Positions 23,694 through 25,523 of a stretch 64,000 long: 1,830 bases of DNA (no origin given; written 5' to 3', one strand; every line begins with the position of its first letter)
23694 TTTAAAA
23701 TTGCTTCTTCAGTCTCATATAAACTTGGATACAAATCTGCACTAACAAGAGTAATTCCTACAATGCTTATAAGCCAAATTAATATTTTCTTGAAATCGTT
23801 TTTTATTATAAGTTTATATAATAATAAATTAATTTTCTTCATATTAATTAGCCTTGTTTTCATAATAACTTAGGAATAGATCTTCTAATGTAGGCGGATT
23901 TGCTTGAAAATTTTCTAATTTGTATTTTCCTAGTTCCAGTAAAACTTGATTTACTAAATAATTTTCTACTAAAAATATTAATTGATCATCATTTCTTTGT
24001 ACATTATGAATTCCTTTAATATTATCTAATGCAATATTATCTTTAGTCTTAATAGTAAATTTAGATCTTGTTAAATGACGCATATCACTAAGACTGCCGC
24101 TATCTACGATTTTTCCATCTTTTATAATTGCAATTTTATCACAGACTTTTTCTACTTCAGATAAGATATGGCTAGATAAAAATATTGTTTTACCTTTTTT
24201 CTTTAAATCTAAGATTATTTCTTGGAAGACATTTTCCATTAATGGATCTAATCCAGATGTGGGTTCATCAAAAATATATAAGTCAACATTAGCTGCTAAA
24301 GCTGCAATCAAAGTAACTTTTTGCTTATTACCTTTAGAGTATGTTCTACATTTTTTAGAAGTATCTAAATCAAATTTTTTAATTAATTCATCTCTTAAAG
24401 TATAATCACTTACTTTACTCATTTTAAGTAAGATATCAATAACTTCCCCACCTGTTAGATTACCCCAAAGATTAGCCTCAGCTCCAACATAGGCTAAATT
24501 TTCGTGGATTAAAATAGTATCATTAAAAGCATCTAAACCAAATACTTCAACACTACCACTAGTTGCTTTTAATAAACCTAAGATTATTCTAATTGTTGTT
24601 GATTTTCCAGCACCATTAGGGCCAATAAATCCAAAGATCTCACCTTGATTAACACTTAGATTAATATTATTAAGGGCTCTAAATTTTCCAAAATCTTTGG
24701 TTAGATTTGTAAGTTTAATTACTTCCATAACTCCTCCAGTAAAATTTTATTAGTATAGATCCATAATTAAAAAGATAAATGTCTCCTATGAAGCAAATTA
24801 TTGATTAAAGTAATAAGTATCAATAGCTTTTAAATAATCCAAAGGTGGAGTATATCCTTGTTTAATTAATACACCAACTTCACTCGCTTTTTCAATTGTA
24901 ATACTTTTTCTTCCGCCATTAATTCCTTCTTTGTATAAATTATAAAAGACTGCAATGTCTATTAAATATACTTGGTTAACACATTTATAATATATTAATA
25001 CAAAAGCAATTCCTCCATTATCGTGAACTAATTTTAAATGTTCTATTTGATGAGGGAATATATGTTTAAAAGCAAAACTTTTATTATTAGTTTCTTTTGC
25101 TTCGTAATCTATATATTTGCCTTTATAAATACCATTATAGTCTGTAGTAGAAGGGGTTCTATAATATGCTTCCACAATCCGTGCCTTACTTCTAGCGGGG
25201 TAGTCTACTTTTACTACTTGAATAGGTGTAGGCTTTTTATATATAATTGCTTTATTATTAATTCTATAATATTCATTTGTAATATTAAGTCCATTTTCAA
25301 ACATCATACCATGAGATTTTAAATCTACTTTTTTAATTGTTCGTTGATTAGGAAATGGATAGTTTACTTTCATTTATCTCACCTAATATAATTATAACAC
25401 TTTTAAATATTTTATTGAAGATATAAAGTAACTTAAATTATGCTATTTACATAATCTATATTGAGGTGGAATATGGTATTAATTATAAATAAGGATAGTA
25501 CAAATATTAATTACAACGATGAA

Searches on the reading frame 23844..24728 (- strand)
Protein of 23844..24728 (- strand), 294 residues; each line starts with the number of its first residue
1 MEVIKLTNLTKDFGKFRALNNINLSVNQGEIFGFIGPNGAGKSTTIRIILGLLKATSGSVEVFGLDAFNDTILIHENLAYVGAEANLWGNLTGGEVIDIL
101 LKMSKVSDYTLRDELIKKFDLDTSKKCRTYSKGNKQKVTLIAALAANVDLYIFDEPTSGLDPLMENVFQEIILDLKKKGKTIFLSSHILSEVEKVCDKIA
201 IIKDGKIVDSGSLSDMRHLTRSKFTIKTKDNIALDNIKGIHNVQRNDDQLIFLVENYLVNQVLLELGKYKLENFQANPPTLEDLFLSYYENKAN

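Call 43: search_protein_families(library=pfam, proteins=[window:23844-24728:-], max_evalue=0.00001)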
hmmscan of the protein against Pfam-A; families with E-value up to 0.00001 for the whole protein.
window:23844-24728:- (294 aa): 3 families
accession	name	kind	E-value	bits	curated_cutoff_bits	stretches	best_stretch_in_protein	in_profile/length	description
PF00005.33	ABC_tran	-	3.8e-25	89.5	25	1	19-158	1-137/137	ABC transporter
PF13304.12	AAA_21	-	2.7e-13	51.1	27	1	130-190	238-301/304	AAA domain, putative AbiEii toxin, Type IV TA system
PF13732.12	DrrA1-3_C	-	1.7e-07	32.3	27.4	1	211-288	1-80/81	ATP-binding protein DrrA1-3-like, C-terminal domain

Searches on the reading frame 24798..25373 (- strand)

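Call 44: search_protein_families(library=pfam, proteins=[window:24798-25373:-], max_evalue=0.00001)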
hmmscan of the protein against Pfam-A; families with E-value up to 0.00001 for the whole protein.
window:24798-25373:- (191 aa): 1 family
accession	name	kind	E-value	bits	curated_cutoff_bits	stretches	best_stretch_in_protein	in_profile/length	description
PF03838.20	RecU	-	2.5e-55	187.3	25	1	22-185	2-162/162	Recombination protein U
